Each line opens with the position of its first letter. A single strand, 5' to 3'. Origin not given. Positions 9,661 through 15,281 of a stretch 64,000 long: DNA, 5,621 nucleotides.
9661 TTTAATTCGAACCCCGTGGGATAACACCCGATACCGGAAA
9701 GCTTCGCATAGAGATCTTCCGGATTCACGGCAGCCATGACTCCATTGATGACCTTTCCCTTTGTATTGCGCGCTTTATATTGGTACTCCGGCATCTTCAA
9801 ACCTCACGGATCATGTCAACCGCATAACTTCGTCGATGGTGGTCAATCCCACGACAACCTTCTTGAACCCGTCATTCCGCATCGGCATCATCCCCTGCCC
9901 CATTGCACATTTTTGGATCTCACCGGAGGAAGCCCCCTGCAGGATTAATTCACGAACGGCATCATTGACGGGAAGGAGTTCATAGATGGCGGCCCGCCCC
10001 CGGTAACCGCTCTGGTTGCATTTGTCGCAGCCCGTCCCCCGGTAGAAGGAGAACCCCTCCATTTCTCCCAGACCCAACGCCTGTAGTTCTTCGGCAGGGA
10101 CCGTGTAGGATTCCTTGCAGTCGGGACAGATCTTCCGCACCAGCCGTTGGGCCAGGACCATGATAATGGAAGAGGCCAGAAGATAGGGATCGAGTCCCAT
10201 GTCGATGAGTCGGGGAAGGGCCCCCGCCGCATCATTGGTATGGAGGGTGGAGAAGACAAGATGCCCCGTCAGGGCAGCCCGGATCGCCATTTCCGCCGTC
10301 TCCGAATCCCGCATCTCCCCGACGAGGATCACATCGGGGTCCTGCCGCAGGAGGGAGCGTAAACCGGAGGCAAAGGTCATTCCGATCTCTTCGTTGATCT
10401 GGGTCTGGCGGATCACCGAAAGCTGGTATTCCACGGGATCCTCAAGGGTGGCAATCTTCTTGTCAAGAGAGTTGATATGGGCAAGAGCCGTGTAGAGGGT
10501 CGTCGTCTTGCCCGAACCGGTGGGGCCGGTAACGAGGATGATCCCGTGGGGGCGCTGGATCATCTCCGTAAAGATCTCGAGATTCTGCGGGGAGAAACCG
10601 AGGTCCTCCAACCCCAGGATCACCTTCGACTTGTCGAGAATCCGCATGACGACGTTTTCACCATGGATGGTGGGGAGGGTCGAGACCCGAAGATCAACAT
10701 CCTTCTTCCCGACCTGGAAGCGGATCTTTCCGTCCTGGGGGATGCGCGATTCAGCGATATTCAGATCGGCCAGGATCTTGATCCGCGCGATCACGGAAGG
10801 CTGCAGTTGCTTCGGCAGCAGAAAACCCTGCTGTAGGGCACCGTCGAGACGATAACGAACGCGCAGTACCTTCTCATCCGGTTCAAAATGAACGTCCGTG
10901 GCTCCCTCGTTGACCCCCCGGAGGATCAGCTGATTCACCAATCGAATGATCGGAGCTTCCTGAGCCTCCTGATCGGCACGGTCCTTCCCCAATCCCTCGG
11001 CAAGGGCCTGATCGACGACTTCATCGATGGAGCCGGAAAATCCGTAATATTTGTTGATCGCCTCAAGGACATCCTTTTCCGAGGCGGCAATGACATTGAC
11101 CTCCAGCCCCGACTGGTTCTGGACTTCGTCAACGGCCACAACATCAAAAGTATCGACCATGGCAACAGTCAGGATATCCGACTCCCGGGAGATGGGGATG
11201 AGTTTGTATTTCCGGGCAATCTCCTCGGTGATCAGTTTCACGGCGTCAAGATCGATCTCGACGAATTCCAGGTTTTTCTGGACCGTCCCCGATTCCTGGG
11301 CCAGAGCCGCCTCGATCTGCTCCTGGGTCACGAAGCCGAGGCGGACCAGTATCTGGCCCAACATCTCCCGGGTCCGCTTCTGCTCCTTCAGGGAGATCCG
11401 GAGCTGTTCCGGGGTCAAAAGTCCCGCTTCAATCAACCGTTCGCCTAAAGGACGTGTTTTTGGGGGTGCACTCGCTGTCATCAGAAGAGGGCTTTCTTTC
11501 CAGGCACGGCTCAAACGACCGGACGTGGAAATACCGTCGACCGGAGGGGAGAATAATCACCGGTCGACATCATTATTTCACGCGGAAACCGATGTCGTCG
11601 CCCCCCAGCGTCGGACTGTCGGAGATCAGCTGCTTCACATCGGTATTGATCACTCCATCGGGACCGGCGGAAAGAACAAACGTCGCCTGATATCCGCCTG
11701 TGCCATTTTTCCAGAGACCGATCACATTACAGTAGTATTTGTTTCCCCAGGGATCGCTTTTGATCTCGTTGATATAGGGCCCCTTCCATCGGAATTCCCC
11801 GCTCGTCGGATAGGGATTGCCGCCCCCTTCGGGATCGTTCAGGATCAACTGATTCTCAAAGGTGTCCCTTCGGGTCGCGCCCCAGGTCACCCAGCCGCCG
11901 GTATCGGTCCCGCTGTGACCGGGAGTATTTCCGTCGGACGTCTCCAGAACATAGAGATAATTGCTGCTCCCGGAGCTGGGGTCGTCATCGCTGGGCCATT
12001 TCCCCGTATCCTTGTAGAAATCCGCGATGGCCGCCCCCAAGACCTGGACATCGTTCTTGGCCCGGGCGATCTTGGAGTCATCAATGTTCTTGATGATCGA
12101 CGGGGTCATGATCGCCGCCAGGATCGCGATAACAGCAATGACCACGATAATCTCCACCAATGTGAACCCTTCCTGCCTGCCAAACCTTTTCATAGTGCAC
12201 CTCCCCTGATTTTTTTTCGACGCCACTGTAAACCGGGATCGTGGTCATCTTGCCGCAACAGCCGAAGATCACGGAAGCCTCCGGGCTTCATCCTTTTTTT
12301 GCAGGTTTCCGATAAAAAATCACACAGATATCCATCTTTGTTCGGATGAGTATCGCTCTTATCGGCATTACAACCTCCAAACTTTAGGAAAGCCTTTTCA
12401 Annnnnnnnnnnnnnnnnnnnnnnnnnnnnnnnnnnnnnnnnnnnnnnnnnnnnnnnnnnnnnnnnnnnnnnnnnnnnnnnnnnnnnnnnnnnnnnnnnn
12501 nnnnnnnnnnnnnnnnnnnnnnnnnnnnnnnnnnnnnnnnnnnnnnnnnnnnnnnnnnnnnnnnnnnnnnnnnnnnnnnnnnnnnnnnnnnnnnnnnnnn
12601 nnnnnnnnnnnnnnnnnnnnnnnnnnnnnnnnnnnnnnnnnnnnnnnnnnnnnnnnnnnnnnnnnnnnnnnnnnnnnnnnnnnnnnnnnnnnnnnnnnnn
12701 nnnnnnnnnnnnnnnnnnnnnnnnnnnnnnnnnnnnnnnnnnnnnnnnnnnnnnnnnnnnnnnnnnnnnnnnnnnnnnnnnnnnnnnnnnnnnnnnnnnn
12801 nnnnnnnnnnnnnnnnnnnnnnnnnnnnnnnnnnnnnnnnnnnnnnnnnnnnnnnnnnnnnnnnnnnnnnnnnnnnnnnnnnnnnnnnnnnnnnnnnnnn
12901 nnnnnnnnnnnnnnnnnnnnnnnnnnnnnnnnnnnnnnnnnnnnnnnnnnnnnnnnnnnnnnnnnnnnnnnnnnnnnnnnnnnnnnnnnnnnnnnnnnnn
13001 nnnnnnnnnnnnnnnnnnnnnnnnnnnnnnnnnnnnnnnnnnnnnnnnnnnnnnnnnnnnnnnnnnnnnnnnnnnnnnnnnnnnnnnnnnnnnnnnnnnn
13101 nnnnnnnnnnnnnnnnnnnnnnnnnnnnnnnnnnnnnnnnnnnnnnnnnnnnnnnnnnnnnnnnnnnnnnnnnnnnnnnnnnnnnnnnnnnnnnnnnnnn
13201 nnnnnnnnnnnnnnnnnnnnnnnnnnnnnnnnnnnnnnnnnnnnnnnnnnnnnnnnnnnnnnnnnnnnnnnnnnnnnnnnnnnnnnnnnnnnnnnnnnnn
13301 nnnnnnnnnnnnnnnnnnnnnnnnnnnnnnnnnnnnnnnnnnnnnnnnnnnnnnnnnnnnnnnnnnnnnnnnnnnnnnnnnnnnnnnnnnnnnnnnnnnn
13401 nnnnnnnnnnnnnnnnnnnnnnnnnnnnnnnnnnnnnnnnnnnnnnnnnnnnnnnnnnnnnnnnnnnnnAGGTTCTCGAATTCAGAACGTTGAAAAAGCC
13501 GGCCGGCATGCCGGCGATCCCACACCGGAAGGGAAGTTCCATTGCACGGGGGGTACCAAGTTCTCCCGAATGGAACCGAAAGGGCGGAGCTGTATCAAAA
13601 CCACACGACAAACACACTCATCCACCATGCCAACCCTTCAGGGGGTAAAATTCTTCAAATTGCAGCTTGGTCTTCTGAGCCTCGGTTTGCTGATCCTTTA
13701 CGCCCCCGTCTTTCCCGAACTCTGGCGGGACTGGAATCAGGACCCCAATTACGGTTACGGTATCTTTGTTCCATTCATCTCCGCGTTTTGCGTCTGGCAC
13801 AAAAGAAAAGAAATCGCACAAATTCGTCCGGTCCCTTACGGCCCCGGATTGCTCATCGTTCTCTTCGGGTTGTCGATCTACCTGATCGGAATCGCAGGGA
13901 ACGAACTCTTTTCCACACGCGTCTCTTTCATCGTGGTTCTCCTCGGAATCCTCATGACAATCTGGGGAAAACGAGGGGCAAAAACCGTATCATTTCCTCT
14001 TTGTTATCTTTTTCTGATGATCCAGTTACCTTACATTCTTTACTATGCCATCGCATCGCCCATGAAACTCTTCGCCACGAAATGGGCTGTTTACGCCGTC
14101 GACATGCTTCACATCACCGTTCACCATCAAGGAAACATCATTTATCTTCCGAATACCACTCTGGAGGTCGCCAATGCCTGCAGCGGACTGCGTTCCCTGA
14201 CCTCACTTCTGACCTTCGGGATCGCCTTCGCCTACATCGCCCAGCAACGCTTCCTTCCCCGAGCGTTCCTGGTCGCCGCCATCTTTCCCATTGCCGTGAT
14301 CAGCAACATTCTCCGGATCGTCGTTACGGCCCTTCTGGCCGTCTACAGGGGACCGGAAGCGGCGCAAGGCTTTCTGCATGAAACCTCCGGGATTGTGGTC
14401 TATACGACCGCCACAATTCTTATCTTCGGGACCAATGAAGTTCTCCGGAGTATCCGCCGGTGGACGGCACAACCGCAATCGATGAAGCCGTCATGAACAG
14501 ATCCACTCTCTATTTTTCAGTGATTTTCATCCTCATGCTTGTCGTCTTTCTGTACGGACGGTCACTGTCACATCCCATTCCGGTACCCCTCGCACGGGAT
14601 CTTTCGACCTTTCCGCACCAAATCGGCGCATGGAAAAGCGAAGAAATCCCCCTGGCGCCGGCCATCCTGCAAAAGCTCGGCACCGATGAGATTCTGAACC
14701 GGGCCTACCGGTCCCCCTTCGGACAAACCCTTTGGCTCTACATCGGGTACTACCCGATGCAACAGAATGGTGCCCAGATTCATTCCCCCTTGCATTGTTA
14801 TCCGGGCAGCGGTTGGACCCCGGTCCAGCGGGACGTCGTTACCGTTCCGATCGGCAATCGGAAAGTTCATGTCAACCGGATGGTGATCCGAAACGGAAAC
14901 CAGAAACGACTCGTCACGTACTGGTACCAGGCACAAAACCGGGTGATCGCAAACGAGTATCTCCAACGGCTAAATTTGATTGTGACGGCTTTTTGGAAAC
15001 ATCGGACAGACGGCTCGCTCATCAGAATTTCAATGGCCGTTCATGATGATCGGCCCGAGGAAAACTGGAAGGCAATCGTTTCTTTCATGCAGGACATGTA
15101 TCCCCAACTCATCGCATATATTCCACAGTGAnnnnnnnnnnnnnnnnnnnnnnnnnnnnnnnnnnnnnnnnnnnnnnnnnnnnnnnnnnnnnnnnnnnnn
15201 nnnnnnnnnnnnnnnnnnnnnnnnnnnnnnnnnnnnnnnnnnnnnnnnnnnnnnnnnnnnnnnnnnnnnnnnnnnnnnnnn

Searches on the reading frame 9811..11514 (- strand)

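Call 56: search_protein_families(library=ncbifam, proteins=[window:9811-11514:-], max_evalue=0.01)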
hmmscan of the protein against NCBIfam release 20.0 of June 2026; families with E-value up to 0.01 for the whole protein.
window:9811-11514:- (567 aa): 25 families
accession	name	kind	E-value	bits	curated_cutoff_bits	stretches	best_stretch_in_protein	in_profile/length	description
TIGR02538.1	type_IV_pilB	equivalog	5.8e-187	622.7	675.65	1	23-567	2-562/564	type IV-A pilus assembly ATPase PilB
TIGR02533.1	type_II_gspE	equivalog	6.4e-186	618.7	630.25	1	95-567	4-486/486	type II secretion system ATPase GspE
NF053534.1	T4PilAsmATPsTfpB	equivalog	3.3e-141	471.5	850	1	63-566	64-581/584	type IV pilus assembly ATPase TfpB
NF007755.0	PRK10436.1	equivalog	5.4e-135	450.6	617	1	97-566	11-458/465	type II secretion system protein GspE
NF041000.1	ATPase_ComGA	equivalog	5.9e-79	264.8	300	1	195-460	2-266/267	competence type IV pilus ATPase ComGA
TIGR01420.1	pilT_fam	subfamily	8.4e-57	192.9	319.1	1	194-461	3-270/343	PilT/PilU family type 4a pilus ATPase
TIGR02525.1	plasmid_TraJ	equivalog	1.1e-26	93.7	368.3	1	288-439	120-272/372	plasmid transfer ATPase TraJ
TIGR02524.1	dot_icm_DotB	equivalog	5.3e-22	78.5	463.3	1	317-438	128-258/358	Dot/Icm type IV secretion system ATPase DotB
NF008411.1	PRK11234.1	equivalog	7.6e-19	67.5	1170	1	16-189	477-647/723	cyclic di-3',5'-guanylate-activated glycosyltransferase NfrB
NF053729.1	c-di-GMP_motif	domain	1.4e-18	66.4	38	1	22-73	1-52/53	cyclic di-GMP-binding domain-containing protein, MshE-related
NF058587.1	archaellum_moto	equivalog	1.2e-17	63.8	550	1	325-436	277-393/527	archaellum flagellar ATPase motor FlaI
TIGR02782.1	TrbB_P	equivalog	6.8e-16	58.4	304.55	1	322-436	135-252/303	P-type conjugative transfer ATPase TrbB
TIGR02788.1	VirB11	equivalog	6.8e-14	51.6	249.95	1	323-440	144-266/308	P-type DNA transfer ATPase VirB11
NF010469.0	PRK13894.1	subfamily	3e-13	49.8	508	1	315-436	142-264/320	conjugal transfer ATPase TrbB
NF012033.0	PRK15489.1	equivalog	1.1e-12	47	537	1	20-153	490-623/703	glycosyl transferase family protein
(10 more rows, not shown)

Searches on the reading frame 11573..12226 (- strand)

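Call 56: search_protein_families(library=ncbifam, proteins=[window:11573-12226:-], max_evalue=0.01)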
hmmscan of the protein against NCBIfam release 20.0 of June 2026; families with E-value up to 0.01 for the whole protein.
window:11573-12226:- (217 aa): 10 families
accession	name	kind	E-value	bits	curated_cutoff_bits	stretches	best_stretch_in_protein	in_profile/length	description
TIGR01710.1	typeII_sec_gspG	equivalog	8.8e-19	67.9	88.85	2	20-81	2-63/134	type II secretion system major pseudopilin GspG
NF041775.1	typeIV_PilA_Myxo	equivalog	1e-09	38.7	400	1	16-75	8-67/214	type IV pilin protein PilA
NF007862.0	PRK10574.1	equivalog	6.5e-07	29.6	138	1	17-48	3-34/145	prepilin peptidase-dependent pilin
TIGR02532.1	IV_pilin_GFxxxE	domain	9.3e-07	28.4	16.3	1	18-40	1-23/24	prepilin-type N-terminal cleavage/methylation domain-containing protein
NF040999.1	pilin_ComGC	equivalog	9.9e-06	25.7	75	1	18-50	1-33/84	competence type IV pilus major pilin ComGC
TIGR01708.2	typeII_sec_gspH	equivalog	3e-05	24.1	80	1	18-56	1-39/169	type II secretion system minor pseudopilin GspH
TIGR02596.1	TIGR02596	subfamily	3.5e-05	24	70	1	21-59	1-39/196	Verru_Chthon cassette protein D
NF041013.1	T4P_ComGE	equivalog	0.00077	19.5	49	1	19-60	4-45/83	competence type IV pilus minor pilin ComGE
NF007800.0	PRK10506.1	equivalog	0.0048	16.7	158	1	15-38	5-28/163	prepilin peptidase-dependent protein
NF040982.1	ComGD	equivalog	0.0096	16.3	70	0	18-46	1-29/139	competence type IV pilus minor pilin ComGD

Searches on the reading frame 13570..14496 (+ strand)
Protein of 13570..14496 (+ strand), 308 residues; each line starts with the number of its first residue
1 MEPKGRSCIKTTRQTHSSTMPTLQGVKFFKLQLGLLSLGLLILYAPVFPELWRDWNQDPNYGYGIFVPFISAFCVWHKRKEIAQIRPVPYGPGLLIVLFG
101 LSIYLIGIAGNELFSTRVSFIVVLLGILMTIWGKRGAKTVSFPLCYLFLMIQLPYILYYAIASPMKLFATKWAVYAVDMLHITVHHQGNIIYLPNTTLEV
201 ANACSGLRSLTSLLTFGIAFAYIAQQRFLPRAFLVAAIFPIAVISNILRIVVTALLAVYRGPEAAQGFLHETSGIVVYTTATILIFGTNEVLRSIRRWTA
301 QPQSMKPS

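Call 10: search_protein_families(library=ncbifam, proteins=[window:13570-14496:+], max_evalue=0.01)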
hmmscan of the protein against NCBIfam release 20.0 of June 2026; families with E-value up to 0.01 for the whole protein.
window:13570-14496:+ (308 aa): 20 families
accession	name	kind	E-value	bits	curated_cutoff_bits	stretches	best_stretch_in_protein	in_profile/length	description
TIGR04152.1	exosort_VPLPA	exception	2e-58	198.7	400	1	54-300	4-250/486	VPLPA-CTERM-specific exosortase XrtD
NF038142.1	exosort_XrtW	exception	7.9e-58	196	425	1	31-297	3-270/494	exosortase W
TIGR03109.2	exosort_XrtA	exception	1.2e-53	182.3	208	1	33-292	3-259/261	exosortase A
TIGR02602.1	8TM_EpsH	subfamily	4.1e-51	173.8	105.55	1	52-289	1-237/241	exosortase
NF035943.2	exosort_XrtV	exception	5e-43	147.3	313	1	35-295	7-269/270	exosortase V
TIGR03113.1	exosort_XrtB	exception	1.3e-37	129.9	275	1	37-293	5-265/268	exosortase B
TIGR04151.1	exosort_VPDSG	exception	3.1e-21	76.1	300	1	58-287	55-294/306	VPDSG-CTERM-specific exosortase XrtC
TIGR04178.1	exo_archaeo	signature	2.2e-19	69.6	23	1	198-288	1-91/97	exosortase/archaeosortase family protein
TIGR04156.1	cyanoexo_CrtB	exception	5.8e-18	65.4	300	1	40-285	10-259/280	cyanoexosortase B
TIGR03763.1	cyanoexo_CrtA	exception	8.2e-16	58.3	150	1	69-288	40-254/260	cyanoexosortase A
TIGR04476.1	exosort_XrtN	exception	2.9e-14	53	200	1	97-283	54-237/406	exosortase N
NF033464.1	cyanoexo_CrtC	exception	1.5e-13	51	225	1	70-281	46-263/278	cyanoexosortase C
TIGR04124.1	archaeo_artE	exception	3.8e-10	40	95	1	170-284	34-142/153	archaeosortase family protein ArtE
TIGR04489.1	exosort_XrtO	exception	9.9e-07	27.9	250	1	148-285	111-251/451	exosortase O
NF033770.1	exosort_XrtT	exception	3.2e-06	26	250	1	70-283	39-258/472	exosortase T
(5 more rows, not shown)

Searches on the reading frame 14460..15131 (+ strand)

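Call 10: search_protein_families(library=ncbifam, proteins=[window:14460-15131:+], max_evalue=0.01)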
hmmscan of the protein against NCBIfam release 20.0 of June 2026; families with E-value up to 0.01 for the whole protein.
window:14460-15131:+ (223 aa): 6 families
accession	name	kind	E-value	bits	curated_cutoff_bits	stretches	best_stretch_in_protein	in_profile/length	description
TIGR02914.1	EpsI_fam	equivalog_domain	7.4e-44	149.3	42.8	1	50-217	3-170/174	exosortase C-terminal domain/associated protein EpsI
TIGR04152.1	exosort_VPLPA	exception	9.2e-43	147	400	1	7-222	268-486/486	VPLPA-CTERM-specific exosortase XrtD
NF038142.1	exosort_XrtW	exception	6.1e-37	127.1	425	1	16-221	295-494/494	exosortase W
NF045609.1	EpsI_type_B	exception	1.2e-23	83.7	220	1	50-217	39-210/221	exosortase-associated protein EpsI, B-type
NF045608.2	EpsI_type_V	exception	3.1e-22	79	228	1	50-216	38-207/218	exosortase-associated protein EpsI, V-type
TIGR04476.1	exosort_XrtN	exception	0.00011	21.5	200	1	106-170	334-394/406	exosortase N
